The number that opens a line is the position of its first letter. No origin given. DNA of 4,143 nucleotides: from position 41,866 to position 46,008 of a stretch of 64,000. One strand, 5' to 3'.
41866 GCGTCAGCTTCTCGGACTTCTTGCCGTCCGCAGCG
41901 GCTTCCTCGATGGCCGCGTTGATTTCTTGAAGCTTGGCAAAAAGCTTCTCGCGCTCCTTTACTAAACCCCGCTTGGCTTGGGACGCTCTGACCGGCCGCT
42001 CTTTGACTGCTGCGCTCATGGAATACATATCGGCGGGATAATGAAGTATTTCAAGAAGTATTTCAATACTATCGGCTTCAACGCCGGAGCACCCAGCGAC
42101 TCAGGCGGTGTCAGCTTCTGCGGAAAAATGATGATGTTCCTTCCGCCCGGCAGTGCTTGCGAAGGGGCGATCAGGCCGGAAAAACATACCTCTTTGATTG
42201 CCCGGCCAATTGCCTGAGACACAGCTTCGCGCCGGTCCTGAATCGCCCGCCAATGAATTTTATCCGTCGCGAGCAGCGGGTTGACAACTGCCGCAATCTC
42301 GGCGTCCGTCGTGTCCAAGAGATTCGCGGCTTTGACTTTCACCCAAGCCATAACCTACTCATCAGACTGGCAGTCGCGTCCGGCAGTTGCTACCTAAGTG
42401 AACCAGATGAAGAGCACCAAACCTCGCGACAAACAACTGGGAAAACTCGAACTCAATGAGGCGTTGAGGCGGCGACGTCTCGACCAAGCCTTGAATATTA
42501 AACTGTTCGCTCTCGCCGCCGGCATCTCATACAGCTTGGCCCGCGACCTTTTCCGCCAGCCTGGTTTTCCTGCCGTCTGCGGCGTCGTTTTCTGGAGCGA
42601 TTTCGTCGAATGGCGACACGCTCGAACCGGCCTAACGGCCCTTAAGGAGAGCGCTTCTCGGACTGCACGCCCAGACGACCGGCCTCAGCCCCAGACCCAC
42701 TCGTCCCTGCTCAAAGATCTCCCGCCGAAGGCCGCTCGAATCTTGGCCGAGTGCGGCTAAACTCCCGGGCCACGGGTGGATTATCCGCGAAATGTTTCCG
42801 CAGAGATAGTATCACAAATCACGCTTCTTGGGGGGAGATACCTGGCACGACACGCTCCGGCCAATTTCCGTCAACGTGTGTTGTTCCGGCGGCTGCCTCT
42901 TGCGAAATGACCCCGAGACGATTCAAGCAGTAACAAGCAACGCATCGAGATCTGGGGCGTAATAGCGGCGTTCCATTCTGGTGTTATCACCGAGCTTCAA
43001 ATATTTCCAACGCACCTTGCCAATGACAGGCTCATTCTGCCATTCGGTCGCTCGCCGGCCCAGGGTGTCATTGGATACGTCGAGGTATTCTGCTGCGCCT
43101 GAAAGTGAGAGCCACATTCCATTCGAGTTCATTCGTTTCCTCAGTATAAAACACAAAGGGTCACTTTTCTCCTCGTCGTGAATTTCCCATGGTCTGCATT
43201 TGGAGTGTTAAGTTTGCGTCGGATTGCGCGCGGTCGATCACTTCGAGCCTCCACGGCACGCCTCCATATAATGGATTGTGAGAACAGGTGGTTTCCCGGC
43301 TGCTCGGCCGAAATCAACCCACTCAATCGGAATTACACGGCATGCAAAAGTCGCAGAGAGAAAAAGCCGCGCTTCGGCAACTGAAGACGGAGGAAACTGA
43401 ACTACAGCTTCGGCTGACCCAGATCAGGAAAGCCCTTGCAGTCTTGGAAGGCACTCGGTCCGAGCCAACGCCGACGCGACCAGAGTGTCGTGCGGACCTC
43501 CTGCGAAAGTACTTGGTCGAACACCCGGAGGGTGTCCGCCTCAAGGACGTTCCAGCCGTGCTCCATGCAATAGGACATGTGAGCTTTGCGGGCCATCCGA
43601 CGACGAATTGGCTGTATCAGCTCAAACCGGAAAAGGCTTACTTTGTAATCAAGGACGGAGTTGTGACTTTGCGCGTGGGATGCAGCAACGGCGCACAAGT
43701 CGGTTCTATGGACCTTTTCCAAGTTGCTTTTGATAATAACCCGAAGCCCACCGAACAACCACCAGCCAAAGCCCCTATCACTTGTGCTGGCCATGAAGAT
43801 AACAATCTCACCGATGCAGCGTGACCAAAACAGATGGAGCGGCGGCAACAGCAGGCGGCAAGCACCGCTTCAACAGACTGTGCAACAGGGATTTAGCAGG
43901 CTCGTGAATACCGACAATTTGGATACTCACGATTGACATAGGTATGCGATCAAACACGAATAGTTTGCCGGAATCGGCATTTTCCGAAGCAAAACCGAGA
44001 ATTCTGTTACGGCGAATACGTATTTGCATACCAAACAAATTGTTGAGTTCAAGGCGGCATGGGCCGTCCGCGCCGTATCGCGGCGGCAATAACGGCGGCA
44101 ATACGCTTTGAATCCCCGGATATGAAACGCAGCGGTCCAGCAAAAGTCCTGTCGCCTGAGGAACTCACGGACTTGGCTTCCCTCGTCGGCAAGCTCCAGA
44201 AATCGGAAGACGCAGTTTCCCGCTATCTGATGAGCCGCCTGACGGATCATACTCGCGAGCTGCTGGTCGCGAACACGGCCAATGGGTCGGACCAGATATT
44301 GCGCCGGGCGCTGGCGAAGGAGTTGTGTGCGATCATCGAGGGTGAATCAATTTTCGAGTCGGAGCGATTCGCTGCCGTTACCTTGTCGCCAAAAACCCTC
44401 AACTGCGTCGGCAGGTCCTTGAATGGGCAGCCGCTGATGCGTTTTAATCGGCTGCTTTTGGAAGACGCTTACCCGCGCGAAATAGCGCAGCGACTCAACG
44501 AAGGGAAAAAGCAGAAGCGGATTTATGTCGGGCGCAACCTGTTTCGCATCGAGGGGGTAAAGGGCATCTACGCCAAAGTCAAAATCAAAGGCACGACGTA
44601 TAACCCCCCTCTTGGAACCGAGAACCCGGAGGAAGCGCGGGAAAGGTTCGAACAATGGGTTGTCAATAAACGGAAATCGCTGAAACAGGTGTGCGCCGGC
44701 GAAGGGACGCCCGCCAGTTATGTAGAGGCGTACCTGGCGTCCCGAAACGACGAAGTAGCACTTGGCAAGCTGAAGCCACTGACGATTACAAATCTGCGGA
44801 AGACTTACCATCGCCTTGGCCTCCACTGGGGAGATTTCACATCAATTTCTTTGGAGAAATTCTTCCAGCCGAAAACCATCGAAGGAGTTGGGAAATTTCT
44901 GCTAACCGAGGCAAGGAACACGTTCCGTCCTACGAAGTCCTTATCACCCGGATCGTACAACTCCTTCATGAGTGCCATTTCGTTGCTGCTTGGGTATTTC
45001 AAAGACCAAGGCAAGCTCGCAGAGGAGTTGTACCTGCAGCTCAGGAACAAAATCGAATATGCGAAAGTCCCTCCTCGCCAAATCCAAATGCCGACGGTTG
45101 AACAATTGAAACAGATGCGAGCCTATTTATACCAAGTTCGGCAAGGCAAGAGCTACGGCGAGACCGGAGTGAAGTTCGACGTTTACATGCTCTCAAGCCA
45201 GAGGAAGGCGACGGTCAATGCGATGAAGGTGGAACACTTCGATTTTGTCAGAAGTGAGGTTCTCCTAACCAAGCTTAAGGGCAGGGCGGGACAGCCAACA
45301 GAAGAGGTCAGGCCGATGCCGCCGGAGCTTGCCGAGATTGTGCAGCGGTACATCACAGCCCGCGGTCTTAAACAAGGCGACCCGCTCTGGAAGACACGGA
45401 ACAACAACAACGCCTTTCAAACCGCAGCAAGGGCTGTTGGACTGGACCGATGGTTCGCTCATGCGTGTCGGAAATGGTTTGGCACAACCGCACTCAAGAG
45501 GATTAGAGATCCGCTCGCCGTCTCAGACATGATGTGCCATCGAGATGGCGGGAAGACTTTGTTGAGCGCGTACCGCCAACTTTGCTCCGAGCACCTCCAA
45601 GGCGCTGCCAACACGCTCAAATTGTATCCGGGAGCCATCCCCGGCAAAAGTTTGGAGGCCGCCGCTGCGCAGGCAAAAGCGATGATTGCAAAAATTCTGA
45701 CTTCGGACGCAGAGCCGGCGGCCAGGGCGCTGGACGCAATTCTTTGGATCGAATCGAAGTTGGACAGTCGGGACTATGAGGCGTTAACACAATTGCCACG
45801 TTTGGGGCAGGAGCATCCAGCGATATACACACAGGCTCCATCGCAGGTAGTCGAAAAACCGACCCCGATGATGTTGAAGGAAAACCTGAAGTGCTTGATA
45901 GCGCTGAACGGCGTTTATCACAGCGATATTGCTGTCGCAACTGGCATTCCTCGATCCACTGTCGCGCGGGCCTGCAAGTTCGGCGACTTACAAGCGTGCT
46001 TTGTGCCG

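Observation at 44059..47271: Tyrosine integrase fused to five tandem XRE-family HTH domains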

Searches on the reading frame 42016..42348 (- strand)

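Call 53: search_protein_families(library=pfam, proteins=[window:42016-42348:-], max_evalue=1)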
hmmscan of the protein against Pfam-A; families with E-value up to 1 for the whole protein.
window:42016-42348:- (110 aa): 3 families
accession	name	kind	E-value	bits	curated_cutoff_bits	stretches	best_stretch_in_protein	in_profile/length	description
PF08808.17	RES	-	4.4e-07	30.5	23.2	1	11-77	72-140/157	RES domain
PF20161.5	VpsR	-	0.2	11.9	23.7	1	12-56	63-104/121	VpsR domain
PF19676.4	DUF6178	-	0.25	10.2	25.5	1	5-48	272-315/561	Family of unknown function (DUF6178)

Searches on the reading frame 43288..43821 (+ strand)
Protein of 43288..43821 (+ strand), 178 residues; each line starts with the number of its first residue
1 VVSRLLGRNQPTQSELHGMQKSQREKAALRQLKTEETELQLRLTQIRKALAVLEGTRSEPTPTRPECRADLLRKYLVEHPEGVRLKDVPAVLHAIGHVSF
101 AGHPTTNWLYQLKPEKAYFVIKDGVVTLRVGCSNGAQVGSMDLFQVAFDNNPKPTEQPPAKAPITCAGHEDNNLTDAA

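Call 10: search_protein_families(library=pfam, proteins=[window:43288-43821:+], max_evalue=0.01)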
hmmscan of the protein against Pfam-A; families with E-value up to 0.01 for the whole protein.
window:43288-43821:+ (178 aa): 0 families

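Call 53: search_protein_families(library=pfam, proteins=[window:43288-43821:+], max_evalue=1)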
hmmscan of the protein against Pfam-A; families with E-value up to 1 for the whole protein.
window:43288-43821:+ (178 aa): 0 families

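Call 113: search_protein_families(library=pfam, proteins=[window:43342-43821:+], max_evalue=10)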
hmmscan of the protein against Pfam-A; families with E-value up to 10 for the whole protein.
window:43342-43821:+ (160 aa): 0 families

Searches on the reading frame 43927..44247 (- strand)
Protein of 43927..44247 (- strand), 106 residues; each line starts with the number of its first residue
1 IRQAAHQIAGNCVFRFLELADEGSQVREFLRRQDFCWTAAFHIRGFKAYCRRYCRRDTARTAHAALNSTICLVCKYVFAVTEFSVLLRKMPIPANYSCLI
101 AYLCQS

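Call 53: search_protein_families(library=pfam, proteins=[window:43927-44247:-], max_evalue=1)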
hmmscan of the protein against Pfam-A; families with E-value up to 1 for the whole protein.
window:43927-44247:- (106 aa): 0 families

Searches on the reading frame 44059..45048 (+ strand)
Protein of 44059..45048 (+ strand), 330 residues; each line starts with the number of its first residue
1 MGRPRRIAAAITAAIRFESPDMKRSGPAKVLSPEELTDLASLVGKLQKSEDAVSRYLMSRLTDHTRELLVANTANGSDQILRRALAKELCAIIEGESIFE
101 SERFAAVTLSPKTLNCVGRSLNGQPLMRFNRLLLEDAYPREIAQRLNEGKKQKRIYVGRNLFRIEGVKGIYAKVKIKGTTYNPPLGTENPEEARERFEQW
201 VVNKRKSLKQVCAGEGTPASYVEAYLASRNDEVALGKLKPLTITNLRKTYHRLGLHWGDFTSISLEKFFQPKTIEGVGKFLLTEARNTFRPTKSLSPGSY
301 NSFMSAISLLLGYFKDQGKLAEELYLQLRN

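Call 8: search_protein_families(library=pfam, proteins=[window:44059-45048:+], max_evalue=10)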
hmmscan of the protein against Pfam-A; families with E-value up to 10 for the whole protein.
window:44059-45048:+ (330 aa): 1 family
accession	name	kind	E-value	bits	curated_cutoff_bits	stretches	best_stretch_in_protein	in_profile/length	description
PF20571.3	DUF6780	-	0.1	14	27.4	1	25-65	21-60/62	Domain of unknown function (DUF6780)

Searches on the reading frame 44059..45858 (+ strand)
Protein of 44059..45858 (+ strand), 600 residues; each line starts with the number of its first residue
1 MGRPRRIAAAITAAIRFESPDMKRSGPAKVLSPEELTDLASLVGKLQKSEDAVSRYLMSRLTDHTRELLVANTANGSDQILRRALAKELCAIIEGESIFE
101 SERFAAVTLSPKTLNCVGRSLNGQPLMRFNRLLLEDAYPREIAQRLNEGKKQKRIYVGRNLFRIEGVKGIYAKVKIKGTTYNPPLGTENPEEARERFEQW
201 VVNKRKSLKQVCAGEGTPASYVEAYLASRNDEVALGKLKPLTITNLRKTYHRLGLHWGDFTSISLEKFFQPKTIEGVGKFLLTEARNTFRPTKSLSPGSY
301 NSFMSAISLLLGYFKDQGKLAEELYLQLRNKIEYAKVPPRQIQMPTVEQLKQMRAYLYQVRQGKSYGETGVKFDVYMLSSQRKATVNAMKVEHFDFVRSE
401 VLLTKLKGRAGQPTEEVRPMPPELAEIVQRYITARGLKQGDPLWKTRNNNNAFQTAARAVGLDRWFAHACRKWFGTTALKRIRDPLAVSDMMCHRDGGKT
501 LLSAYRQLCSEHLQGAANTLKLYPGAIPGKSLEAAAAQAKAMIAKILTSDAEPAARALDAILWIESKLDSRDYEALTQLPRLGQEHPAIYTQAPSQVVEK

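Call 56: predict_structure(alignment_id=A5)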
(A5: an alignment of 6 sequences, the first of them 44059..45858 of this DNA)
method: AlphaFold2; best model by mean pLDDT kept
length: 600 residues; sequences in the alignment: 6
mean_pLDDT: 56.4   pTM: 0.32
mean pLDDT of the five models: 56.4, 56.2, 55.9, 51.7, 51.5
residues with pLDDT >= 90: 1; 70-90: 194; 50-70: 115; < 50: 290
segments of 3 or more residues with pLDDT < 50: 1-37, 74-76, 140-152, 208-213, 337-347, 357-394, 401-418, 420-424, 434-453, 468-536, 538-540, 545-573, 575-600
pLDDT, mean of each block of 10 residues (from residue 1): 28 26 27 41 66 72 81 59 71 69 70 78 74 67 39 70 77 75 83 88 63 67 85 61 79 83 86 83 61 65 81 82 80 59 46 50 46 42 37 49 39 46 51 47 42 50 51 35 36 34 40 35 33 46 46 42 44 46 31 27
secondary structure, 60 per line:
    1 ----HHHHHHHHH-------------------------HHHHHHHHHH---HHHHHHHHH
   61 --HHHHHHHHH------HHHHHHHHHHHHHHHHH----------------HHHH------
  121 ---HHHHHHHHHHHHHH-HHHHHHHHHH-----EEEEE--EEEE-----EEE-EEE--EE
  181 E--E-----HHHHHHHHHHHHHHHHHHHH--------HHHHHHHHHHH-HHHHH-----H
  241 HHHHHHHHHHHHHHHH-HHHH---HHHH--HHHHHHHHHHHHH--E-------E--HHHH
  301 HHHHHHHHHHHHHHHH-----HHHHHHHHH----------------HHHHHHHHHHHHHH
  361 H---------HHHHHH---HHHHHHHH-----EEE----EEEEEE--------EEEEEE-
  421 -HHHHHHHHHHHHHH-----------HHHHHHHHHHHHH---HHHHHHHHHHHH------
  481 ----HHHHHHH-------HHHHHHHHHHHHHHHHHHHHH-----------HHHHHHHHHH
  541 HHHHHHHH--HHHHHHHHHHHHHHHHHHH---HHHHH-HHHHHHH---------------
elements in order: H5-13 H39-48 H52-60 H63-71 H78-94 H111-114 H124-137 H139-148 E154-158 E161-164 E170-172 E174-176 E179-181 H190-209 H218-228 H230-234 H240-256 H258-261 H265-268 H271-283 H297-316 H322-330 H347-361 H371-376 H380-387 E393-395 E400-405 E414-419 H422-435 H447-459 H463-474 H485-491 H499-519 H531-548 H551-569 H573-577 H579-585

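Call 59: fold_search(model_id=the predicted structure, library=pdb)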
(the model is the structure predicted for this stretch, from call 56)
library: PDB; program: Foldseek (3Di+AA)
matches with E <= 10: 127; with E <= 0.001: 0
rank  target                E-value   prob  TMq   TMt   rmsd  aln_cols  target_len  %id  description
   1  5j0n_F                1.2e-01  0.92  0.22  0.32  19.0       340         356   14  Lambda excision HJ intermediate (released 2017-02-08)
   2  1z1g_A                5.8e-01  0.60  0.23  0.34  14.8       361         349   12  Crystal structure of a lambda integrase tetramer bound to a Holliday junction (released 2005-06-28)
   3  8j07_t9               8.3e-01  0.03  0.09  0.08  30.2       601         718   12  96nm repeat of human respiratory doublet microtubule and associated axonemal complexes (released 2023-07-26)
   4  1f44_A                8.7e-01  0.33  0.20  0.32  11.1       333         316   11  CRYSTAL STRUCTURE OF TRIMERIC CRE RECOMBINASE-LOX COMPLEX (released 2001-10-12)
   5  7wb4_E                1.1e+00  0.05  0.13  0.08  26.4       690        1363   11  Cryo-EM structure of the NR subunit from X. laevis NPC (released 2022-03-02)
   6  8c6j_S                1.4e+00  0.02  0.08  0.08  32.2       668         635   11  Human spliceosomal PM5 C* complex (released 2023-07-12)
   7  3jtz                  1.5e+00  0.75  0.08  0.47   9.6        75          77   21  Structure of the arm-type binding domain of HPI integrase (released 2009-10-06)
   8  8cex_B                1.5e+00  0.06  0.07  0.11  20.4       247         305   11  Structure of the mouse 8-oxoguanine DNA Glycosylase mOGG1 in complex with ligand TH11227. (released 2024-02-21)
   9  4ojj_A                1.6e+00  0.05  0.09  0.14  22.0       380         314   11  Structure of C-terminal domain from S. cerevisiae Pat1 decapping activator (Space group : P212121) (released 2014-10-08)
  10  3ju0                  1.8e+00  0.91  0.08  0.43   3.7        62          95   16  Structure of the arm-type binding domain of HAI7 integrase (released 2009-10-06)
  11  8rz9_B                2.0e+00  0.03  0.06  0.07  23.0       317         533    9  MutSbeta-ATPgS with kinked MSH2 clamp (released 2024-11-13)
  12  8esd_N                2.2e+00  0.08  0.10  0.19  13.9       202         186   13  Crystal structure of COMMD7-COMMD9-COMMD5-COMMD10 tetramer (released 2023-05-24)
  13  9i05_XH               2.5e+00  0.06  0.08  0.16  17.4       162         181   14  Cryo-EM structure of the large subunit of the mitochondrial ribosome from Toxoplasma gondii (released 2025-06-11)
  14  6emg_B                2.5e+00  0.03  0.06  0.12  21.1       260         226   12  Crystal structure of Rrp1 from Chaetomium thermophilum in space group P6322 (released 2017-12-27)
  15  7xew_A                2.6e+00  0.03  0.12  0.12  25.3       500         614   11  Structure of mTRPV2_Q525F (released 2022-08-17)
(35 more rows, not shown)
